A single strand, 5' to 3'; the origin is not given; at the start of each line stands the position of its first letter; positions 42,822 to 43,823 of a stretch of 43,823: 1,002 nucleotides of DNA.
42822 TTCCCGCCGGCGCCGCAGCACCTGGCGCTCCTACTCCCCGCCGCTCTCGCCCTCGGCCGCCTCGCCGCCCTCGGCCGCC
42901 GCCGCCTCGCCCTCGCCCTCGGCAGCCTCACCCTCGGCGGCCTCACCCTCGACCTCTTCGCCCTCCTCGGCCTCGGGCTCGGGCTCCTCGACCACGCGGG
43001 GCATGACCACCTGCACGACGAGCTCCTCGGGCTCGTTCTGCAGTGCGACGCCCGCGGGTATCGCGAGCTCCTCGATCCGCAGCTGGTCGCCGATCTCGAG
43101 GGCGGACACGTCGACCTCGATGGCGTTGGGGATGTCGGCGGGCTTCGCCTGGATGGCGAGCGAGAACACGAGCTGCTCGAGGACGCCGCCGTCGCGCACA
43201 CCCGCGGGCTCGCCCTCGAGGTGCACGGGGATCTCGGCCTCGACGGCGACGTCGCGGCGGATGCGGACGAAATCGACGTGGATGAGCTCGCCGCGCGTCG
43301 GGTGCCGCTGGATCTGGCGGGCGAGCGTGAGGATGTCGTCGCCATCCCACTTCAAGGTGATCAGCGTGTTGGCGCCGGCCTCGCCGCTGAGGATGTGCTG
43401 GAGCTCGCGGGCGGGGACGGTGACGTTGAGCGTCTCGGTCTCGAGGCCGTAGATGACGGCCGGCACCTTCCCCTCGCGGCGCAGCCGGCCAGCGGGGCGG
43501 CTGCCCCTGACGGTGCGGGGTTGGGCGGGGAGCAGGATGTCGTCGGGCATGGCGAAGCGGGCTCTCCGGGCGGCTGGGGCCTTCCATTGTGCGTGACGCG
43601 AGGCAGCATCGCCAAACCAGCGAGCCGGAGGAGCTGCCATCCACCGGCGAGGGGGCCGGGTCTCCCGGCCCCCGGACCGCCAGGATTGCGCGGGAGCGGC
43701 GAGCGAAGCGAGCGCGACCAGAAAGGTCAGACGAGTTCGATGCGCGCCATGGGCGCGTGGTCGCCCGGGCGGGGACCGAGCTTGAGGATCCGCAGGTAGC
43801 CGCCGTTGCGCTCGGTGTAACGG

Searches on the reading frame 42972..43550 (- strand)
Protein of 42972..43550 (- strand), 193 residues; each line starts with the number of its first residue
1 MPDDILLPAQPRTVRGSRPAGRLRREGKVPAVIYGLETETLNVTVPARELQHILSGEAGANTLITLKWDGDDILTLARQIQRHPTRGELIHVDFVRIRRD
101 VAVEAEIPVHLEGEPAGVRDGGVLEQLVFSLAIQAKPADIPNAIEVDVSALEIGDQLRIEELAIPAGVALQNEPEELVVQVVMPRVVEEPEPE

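Call 20: find_homologous_proteins(query=window:42972-43550:-, max_evalue=1e-20)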
Query seq(193 aa) (193 aa): 3887 proteins with E <= 1e-20 among 4906 candidates; the best 120 are listed.
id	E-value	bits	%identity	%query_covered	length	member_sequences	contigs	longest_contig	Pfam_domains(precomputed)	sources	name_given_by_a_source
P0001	4.8e-116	403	100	100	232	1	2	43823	PF14693.12,PF01386.25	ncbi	ncbi:MAG: 50S ribosomal protein L25 [Acidimicrobiia bacterium]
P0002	3.8e-112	390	94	92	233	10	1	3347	PF14693.12,PF01386.25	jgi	jgi:large subunit ribosomal protein L25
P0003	2.1e-110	385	93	92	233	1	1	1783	PF14693.12,PF01386.25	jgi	jgi:large subunit ribosomal protein L25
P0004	5.2e-107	374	91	92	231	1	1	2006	PF14693.12,PF01386.25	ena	-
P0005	6.8e-107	373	91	97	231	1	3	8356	PF14693.12,PF01386.25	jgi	jgi:large subunit ribosomal protein L25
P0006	9.8e-107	373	90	96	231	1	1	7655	PF14693.12,PF01386.25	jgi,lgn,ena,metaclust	metaclust:\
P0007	1.8e-106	372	90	97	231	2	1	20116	PF14693.12,PF01386.25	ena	-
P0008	2.8e-106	371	90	97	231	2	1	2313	PF14693.12,PF01386.25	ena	-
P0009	6.9e-105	367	89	97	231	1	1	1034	PF14693.12,PF01386.25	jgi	jgi:large subunit ribosomal protein L25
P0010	2.3e-104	365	89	97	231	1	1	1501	PF14693.12,PF01386.25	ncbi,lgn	ncbi:MAG: 50S ribosomal protein L25 [Acidimicrobiia bacterium]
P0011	2.4e-100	352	84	97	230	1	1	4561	PF14693.12,PF01386.25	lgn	-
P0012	1.1e-99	350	85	92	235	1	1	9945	PF14693.12,PF01386.25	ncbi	ncbi:MAG TPA: 50S ribosomal protein L25 [Acidimicrobiia bacterium]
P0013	1.7e-99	349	84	96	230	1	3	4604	PF14693.12,PF01386.25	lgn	-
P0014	4.5e-98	345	84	96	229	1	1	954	PF14693.12,PF01386.25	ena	-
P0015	4.8e-97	341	82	96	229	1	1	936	PF14693.12,PF01386.25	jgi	jgi:large subunit ribosomal protein L25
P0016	5.9e-97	341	82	97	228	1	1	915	PF14693.12,PF01386.25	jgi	jgi:large subunit ribosomal protein L25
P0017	8.2e-96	337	84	95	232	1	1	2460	PF14693.12,PF01386.25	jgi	jgi:large subunit ribosomal protein L25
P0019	1.3e-94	333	80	92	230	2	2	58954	PF14693.12,PF01386.25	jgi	jgi:large subunit ribosomal protein L25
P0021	1.7e-91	323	80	96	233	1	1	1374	PF14693.12,PF01386.25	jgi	jgi:large subunit ribosomal protein L25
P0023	5.5e-91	321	79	96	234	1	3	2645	PF14693.12,PF01386.25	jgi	jgi:large subunit ribosomal protein L25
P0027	1.9e-90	320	78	96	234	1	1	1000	PF14693.12,PF01386.25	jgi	jgi:large subunit ribosomal protein L25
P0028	2.2e-90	319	78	96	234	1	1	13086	PF14693.12,PF01386.25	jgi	jgi:large subunit ribosomal protein L25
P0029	2.4e-90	319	78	96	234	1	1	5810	PF14693.12,PF01386.25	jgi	jgi:large subunit ribosomal protein L25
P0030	1.2e-89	317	77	94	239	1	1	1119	PF14693.12,PF01386.25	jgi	jgi:large subunit ribosomal protein L25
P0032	5.7e-89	315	77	96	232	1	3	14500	PF14693.12,PF01386.25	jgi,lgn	jgi:large subunit ribosomal protein L25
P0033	6.0e-89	315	77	96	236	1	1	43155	PF14693.12,PF01386.25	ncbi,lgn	-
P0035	3.3e-88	312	77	96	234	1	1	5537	PF14693.12,PF01386.25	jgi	jgi:large subunit ribosomal protein L25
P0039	3.3e-87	309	76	90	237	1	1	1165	PF14693.12,PF01386.25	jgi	jgi:large subunit ribosomal protein L25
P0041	4.8e-87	309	75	96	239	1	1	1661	PF14693.12,PF01386.25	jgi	jgi:large subunit ribosomal protein L25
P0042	9.3e-87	308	77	89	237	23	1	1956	PF14693.12,PF01386.25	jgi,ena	jgi:large subunit ribosomal protein L25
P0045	1.4e-86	307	76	94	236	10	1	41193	PF14693.12,PF01386.25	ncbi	ncbi:MAG: 50S ribosomal protein L25/general stress protein Ctc [Actinomycetota bacterium]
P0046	1.9e-86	307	77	89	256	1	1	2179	PF14693.12,PF01386.25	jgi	jgi:large subunit ribosomal protein L25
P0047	2.0e-86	307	76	89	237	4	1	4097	PF14693.12,PF01386.25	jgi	jgi:large subunit ribosomal protein L25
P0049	2.7e-86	306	75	95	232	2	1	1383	PF14693.12,PF01386.25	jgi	jgi:large subunit ribosomal protein L25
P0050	2.9e-86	306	74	94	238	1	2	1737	PF14693.12,PF01386.25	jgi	jgi:large subunit ribosomal protein L25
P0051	2.9e-86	306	74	94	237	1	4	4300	PF14693.12,PF01386.25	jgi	jgi:large subunit ribosomal protein L25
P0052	3.0e-86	306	75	94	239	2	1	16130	PF14693.12,PF01386.25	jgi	jgi:large subunit ribosomal protein L25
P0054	4.6e-86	305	74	94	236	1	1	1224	PF14693.12,PF01386.25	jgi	jgi:large subunit ribosomal protein L25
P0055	5.7e-86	305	77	93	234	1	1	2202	PF14693.12,PF01386.25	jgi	jgi:large subunit ribosomal protein L25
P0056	5.7e-86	305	75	94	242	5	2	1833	PF14693.12,PF01386.25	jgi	jgi:large subunit ribosomal protein L25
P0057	6.5e-86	305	74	90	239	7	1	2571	PF14693.12,PF01386.25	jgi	jgi:large subunit ribosomal protein L25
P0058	6.8e-86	305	76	94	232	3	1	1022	PF14693.12,PF01386.25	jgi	jgi:large subunit ribosomal protein L25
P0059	6.8e-86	305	74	94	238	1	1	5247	PF14693.12,PF01386.25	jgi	jgi:large subunit ribosomal protein L25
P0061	7.7e-86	305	79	96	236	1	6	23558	PF14693.12,PF01386.25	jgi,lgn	jgi:large subunit ribosomal protein L25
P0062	8.7e-86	304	75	94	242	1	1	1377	PF14693.12,PF01386.25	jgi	jgi:large subunit ribosomal protein L25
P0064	9.0e-86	304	74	94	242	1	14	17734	PF14693.12,PF01386.25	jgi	jgi:large subunit ribosomal protein L25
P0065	9.0e-86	304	74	94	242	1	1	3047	PF14693.12,PF01386.25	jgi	jgi:large subunit ribosomal protein L25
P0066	9.8e-86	304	74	89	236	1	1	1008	PF14693.12,PF01386.25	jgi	jgi:large subunit ribosomal protein L25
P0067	1.2e-85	304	76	89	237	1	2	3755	PF14693.12,PF01386.25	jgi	jgi:large subunit ribosomal protein L25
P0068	2.0e-85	303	76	89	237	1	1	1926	PF14693.12,PF01386.25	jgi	jgi:large subunit ribosomal protein L25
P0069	2.2e-85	303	76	89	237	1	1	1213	PF14693.12,PF01386.25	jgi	jgi:large subunit ribosomal protein L25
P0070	2.2e-85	303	75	89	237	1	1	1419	PF14693.12,PF01386.25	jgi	jgi:large subunit ribosomal protein L25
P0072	3.4e-85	303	75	94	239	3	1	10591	PF14693.12,PF01386.25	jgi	jgi:large subunit ribosomal protein L25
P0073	3.4e-85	303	76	89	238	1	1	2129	PF14693.12,PF01386.25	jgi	jgi:large subunit ribosomal protein L25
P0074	3.6e-85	302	78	96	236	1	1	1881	PF14693.12,PF01386.25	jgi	jgi:large subunit ribosomal protein L25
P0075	3.7e-85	302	75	89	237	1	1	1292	PF14693.12,PF01386.25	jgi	jgi:large subunit ribosomal protein L25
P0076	3.7e-85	302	75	89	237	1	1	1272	PF14693.12,PF01386.25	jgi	jgi:large subunit ribosomal protein L25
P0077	4.0e-85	302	75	95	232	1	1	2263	PF14693.12,PF01386.25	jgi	jgi:large subunit ribosomal protein L25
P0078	4.7e-85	302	76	94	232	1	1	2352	PF14693.12,PF01386.25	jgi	jgi:large subunit ribosomal protein L25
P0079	6.4e-85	302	75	95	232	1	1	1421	PF14693.12,PF01386.25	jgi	jgi:large subunit ribosomal protein L25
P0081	8.4e-85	301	75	98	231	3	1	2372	PF14693.12,PF01386.25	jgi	jgi:large subunit ribosomal protein L25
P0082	8.8e-85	301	76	94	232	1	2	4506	PF14693.12,PF01386.25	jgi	jgi:large subunit ribosomal protein L25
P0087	1.1e-84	301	75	95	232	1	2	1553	PF14693.12,PF01386.25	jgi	jgi:large subunit ribosomal protein L25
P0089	1.4e-84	301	75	95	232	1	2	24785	PF14693.12,PF01386.25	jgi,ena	jgi:large subunit ribosomal protein L25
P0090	1.5e-84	300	75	97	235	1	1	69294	PF14693.12,PF01386.25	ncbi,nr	ncbi:MAG TPA: 50S ribosomal protein L25 [Acidimicrobiia bacterium]|nr:50S ribosomal protein L25 [Aci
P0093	1.8e-84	300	74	90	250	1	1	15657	PF14693.12,PF01386.25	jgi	jgi:large subunit ribosomal protein L25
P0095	1.9e-84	300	75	94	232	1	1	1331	PF14693.12,PF01386.25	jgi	jgi:large subunit ribosomal protein L25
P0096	3.3e-84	299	75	95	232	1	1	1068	PF14693.12,PF01386.25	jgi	jgi:large subunit ribosomal protein L25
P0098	4.8e-84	299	75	89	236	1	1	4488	PF14693.12,PF01386.25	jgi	jgi:large subunit ribosomal protein L25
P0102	1.2e-83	297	71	91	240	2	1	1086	PF14693.12,PF01386.25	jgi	jgi:large subunit ribosomal protein L25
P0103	2.7e-83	296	74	95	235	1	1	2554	PF14693.12,PF01386.25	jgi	jgi:large subunit ribosomal protein L25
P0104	3.1e-83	296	72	89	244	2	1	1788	PF14693.12,PF01386.25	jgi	jgi:large subunit ribosomal protein L25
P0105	3.3e-83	296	75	97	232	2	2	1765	PF14693.12,PF01386.25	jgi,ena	jgi:large subunit ribosomal protein L25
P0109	1.3e-82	294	74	93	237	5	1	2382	PF14693.12,PF01386.25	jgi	jgi:large subunit ribosomal protein L25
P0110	1.4e-82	294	74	95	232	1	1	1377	PF14693.12,PF01386.25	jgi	jgi:large subunit ribosomal protein L25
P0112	2.8e-82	293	71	90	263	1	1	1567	PF14693.12,PF01386.25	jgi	jgi:large subunit ribosomal protein L25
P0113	3.3e-82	293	74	93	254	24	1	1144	PF14693.12,PF01386.25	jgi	jgi:large subunit ribosomal protein L25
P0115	2.3e-81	290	73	95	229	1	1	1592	PF14693.12,PF01386.25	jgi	jgi:large subunit ribosomal protein L25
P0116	2.8e-81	290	71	92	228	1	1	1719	PF14693.12,PF01386.25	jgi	jgi:large subunit ribosomal protein L25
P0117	4.6e-81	289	74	94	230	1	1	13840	PF14693.12,PF01386.25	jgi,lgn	jgi:large subunit ribosomal protein L25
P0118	5.0e-81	289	73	96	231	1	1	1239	PF14693.12,PF01386.25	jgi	jgi:large subunit ribosomal protein L25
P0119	1.2e-80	288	71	96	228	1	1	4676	PF14693.12,PF01386.25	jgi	jgi:large subunit ribosomal protein L25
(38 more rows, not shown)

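Call 21: find_encoding_contigs(protein=P0007, flank=10000, max_places=3)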
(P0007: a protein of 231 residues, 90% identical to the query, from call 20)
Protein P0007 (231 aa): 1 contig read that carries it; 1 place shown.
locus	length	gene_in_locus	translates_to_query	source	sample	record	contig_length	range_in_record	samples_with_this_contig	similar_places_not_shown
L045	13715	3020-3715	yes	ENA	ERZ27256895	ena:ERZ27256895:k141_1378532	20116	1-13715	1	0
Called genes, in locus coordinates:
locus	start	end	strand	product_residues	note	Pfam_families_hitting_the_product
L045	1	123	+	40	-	?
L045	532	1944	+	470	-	PF00483:NTP_transferase, PF01128:IspD, PF12804:NTP_transf_3, PF25084:LbH_EIF2B (faint), PF25087:GMPPB_C (faint), PF00132:Hexapep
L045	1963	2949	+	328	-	PF13793:Pribosyltran_N, PF00156:Pribosyltran, PF14572:Pribosyl_synth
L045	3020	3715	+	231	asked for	PF01386:Ribosomal_L25p, PF14693:Ribosomal_TL5_C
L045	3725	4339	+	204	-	PF01195:Pept_tRNA_hydro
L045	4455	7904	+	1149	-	PF22590:Cas3-like_C_2 (faint), PF17757:UvrB_inter, PF02559:CarD_TRCF_RID, PF00270:DEAD, PF04851:ResIII, PF00271:Helicase_C, PF03461:TRCF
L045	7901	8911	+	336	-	PF13145:Rotamase_2, PF00639:Rotamase, PF13616:Rotamase_3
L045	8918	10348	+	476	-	PF00590:TP_methylase, PF03819:MazG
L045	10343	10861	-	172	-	PF05875:Ceramidase (faint)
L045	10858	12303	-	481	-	PF01553:Acyltransferase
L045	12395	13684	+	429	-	PF03952:Enolase_N, PF00113:Enolase_C, PF13378:MR_MLE_C (weak)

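Call 22: find_encoding_contigs(protein=P0019, flank=10000, max_places=3)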
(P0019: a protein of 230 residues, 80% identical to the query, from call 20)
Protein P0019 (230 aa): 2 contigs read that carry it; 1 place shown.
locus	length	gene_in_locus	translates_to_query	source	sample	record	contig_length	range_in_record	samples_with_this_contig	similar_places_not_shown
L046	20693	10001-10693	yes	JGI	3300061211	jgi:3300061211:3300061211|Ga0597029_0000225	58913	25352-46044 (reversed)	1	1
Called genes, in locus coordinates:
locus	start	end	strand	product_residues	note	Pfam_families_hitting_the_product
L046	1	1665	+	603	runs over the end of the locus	PF19291:TREH_N, PF00723:Glyco_hydro_15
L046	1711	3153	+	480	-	PF01654:Cyt_bd_oxida_I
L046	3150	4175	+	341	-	PF02322:Cyt_bd_oxida_II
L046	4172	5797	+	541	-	PF05977:MFS_3, PF07690:MFS_1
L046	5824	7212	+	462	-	PF00282:Pyridoxal_deC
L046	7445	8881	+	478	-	PF00483:NTP_transferase, PF01128:IspD, PF12804:NTP_transf_3, PF25084:LbH_EIF2B (faint), PF25087:GMPPB_C (faint), PF00132:Hexapep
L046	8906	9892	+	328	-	PF13793:Pribosyltran_N, PF00156:Pribosyltran, PF14572:Pribosyl_synth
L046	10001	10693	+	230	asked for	PF01386:Ribosomal_L25p, PF14693:Ribosomal_TL5_C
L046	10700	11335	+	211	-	PF01195:Pept_tRNA_hydro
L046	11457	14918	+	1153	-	PF22590:Cas3-like_C_2 (faint), PF17757:UvrB_inter, PF02559:CarD_TRCF_RID, PF00270:DEAD, PF04851:ResIII, PF00271:Helicase_C, PF03461:TRCF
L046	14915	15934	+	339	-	PF13145:Rotamase_2, PF00639:Rotamase, PF13616:Rotamase_3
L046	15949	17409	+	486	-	PF00590:TP_methylase, PF03819:MazG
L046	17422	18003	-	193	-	PF06197:DUF998 (weak)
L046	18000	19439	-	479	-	PF01553:Acyltransferase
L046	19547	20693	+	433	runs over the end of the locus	PF03952:Enolase_N, PF00113:Enolase_C, PF13378:MR_MLE_C (faint)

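Call 23: find_encoding_contigs(protein=P0033, flank=10000, max_places=3)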
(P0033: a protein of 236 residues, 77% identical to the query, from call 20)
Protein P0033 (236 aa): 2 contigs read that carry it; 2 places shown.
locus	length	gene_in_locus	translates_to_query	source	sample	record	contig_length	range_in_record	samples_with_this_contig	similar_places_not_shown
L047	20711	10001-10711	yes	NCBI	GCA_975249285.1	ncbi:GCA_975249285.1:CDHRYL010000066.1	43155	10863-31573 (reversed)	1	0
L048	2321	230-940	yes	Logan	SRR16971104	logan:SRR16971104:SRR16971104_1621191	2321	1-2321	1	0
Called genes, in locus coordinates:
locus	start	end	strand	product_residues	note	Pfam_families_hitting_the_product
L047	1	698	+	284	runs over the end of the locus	PF00590:TP_methylase, PF23016:RsmI_C (weak)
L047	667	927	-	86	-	PF04014:MazE_antitoxin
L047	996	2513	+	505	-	PF00133:tRNA-synt_1 (weak), PF01406:tRNA-synt_1e (faint), PF09334:tRNA-synt_1g, PF00133:tRNA-synt_1, PF19303:Anticodon_3 (weak)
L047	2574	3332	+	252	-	PF01026:TatD_DNase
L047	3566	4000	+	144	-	-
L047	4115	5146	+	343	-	PF03990:DUF348, PF07501:G5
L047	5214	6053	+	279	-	PF00398:RrnaAD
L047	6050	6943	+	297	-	PF00288:GHMP_kinases_N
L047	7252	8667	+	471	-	PF00483:NTP_transferase, PF01128:IspD, PF12804:NTP_transf_3, PF25084:LbH_EIF2B (faint), PF25087:GMPPB_C (faint), PF00132:Hexapep, PF14602:Hexapep_2 (weak)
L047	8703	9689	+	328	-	PF13793:Pribosyltran_N, PF00156:Pribosyltran, PF14572:Pribosyl_synth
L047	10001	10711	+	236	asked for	PF01386:Ribosomal_L25p, PF14693:Ribosomal_TL5_C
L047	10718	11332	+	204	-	PF01195:Pept_tRNA_hydro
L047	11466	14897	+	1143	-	PF17757:UvrB_inter, PF02559:CarD_TRCF_RID, PF00270:DEAD, PF04851:ResIII (weak), PF00271:Helicase_C, PF03461:TRCF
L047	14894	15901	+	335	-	PF13145:Rotamase_2, PF00639:Rotamase, PF13616:Rotamase_3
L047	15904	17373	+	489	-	PF00590:TP_methylase, PF03819:MazG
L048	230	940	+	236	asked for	PF01386:Ribosomal_L25p, PF14693:Ribosomal_TL5_C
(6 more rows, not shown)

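Call 25: find_encoding_contigs(protein=P0001, flank=10000, max_places=4)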
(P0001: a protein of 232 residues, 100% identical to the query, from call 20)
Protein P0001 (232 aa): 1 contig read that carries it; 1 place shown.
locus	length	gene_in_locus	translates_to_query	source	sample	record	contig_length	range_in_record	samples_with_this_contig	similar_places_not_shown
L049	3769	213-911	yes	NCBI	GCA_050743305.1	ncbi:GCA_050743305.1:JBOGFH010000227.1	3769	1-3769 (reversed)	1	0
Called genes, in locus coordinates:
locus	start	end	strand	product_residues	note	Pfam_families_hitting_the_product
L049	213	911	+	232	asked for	PF01386:Ribosomal_L25p, PF14693:Ribosomal_TL5_C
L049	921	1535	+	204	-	PF01195:Pept_tRNA_hydro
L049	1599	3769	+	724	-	PF17757:UvrB_inter, PF02559:CarD_TRCF_RID, PF00270:DEAD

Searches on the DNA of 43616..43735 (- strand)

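Call 37: search_dna_similar(query=window:43616-43735:-, collection=plasmids, mode=distant, max_evalue=0.01, max_rows=25)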
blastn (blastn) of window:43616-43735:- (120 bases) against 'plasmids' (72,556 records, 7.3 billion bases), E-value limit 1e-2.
No match.
